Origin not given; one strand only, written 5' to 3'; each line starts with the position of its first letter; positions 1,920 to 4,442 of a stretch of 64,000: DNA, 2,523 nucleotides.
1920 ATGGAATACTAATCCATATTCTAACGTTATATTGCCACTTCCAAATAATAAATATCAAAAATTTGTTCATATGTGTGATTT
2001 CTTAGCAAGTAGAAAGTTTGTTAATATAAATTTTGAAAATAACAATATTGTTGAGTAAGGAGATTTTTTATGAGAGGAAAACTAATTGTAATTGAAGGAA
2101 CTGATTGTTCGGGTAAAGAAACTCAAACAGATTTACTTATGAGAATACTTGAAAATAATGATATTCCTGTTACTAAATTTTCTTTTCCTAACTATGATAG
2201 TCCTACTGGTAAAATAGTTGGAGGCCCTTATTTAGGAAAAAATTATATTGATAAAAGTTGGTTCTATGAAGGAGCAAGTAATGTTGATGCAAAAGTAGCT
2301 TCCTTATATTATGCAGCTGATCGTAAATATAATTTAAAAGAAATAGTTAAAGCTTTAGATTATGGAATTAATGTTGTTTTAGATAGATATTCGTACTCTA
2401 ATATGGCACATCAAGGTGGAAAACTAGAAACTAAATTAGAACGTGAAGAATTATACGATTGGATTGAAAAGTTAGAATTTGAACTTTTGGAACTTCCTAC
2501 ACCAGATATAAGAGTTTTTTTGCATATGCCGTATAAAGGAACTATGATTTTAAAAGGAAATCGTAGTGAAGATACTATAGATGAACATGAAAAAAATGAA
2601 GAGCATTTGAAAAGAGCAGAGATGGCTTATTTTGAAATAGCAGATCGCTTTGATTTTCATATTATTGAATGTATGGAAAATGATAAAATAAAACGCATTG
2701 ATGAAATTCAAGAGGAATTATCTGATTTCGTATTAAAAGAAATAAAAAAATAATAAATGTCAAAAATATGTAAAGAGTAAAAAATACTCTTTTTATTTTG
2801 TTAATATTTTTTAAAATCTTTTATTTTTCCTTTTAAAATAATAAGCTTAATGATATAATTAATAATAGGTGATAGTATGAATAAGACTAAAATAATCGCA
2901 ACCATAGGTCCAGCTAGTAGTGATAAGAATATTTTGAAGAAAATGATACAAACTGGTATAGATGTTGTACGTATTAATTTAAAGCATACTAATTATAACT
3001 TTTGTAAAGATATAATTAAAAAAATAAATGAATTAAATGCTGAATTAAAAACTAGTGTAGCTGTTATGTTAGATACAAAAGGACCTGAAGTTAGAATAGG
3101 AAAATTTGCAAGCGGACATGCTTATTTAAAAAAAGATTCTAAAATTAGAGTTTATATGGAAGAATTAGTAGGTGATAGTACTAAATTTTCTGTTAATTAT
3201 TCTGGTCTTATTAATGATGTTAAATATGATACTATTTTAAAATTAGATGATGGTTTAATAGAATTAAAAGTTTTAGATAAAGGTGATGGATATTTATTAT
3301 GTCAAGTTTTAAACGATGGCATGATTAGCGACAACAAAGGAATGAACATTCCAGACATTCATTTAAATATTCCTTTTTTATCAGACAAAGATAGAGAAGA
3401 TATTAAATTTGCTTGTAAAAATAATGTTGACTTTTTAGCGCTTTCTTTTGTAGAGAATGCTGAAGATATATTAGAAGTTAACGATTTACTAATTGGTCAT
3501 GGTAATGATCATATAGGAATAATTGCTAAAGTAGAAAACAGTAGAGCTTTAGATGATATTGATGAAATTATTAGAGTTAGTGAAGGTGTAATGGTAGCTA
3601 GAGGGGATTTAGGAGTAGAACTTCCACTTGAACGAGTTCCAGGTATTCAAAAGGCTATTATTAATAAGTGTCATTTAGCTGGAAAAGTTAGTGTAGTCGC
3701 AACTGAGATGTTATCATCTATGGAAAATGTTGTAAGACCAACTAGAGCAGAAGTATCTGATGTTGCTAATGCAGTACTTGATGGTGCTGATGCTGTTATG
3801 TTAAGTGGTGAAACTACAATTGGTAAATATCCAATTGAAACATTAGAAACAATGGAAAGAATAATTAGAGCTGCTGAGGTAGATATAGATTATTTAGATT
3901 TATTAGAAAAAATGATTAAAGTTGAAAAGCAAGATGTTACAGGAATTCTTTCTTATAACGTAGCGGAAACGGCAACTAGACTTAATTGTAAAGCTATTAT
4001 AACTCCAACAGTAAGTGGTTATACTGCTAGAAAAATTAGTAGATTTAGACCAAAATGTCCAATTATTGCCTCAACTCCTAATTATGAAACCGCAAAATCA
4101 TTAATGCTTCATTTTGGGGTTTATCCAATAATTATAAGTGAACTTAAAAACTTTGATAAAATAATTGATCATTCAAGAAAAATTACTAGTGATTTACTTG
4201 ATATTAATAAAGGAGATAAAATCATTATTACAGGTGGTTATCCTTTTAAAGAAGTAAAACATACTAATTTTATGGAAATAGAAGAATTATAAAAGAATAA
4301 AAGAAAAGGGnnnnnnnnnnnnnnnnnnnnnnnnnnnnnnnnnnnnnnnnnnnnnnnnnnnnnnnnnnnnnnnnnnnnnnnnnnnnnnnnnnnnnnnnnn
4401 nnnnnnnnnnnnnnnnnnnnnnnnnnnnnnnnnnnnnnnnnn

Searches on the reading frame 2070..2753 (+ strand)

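Call 56: search_protein_families(library=pfam, proteins=[window:2070-2753:+], max_evalue=0.001)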
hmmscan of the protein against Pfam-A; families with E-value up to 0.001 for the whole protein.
window:2070-2753:+ (227 aa): 1 family
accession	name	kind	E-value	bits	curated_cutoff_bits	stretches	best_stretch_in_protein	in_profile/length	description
PF02223.23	Thymidylate_kin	-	5.3e-21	75.6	27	1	8-203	1-174/185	Thymidylate kinase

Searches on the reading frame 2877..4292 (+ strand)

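Call 56: search_protein_families(library=pfam, proteins=[window:2877-4292:+], max_evalue=0.001)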
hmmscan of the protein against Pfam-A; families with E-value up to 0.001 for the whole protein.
window:2877-4292:+ (471 aa): 3 families
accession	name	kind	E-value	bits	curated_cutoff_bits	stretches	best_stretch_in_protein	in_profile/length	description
PF00224.27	PK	-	5.7e-108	361.3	30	1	2-322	2-327/328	Pyruvate kinase, barrel domain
PF02887.21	PK_C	-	1.2e-30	106.3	28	1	360-468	5-113/114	Pyruvate kinase, alpha/beta domain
PF03328.21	HpcH_HpaI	-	1.4e-05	25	25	1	174-303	76-215/221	HpcH/HpaI aldolase/citrate lyase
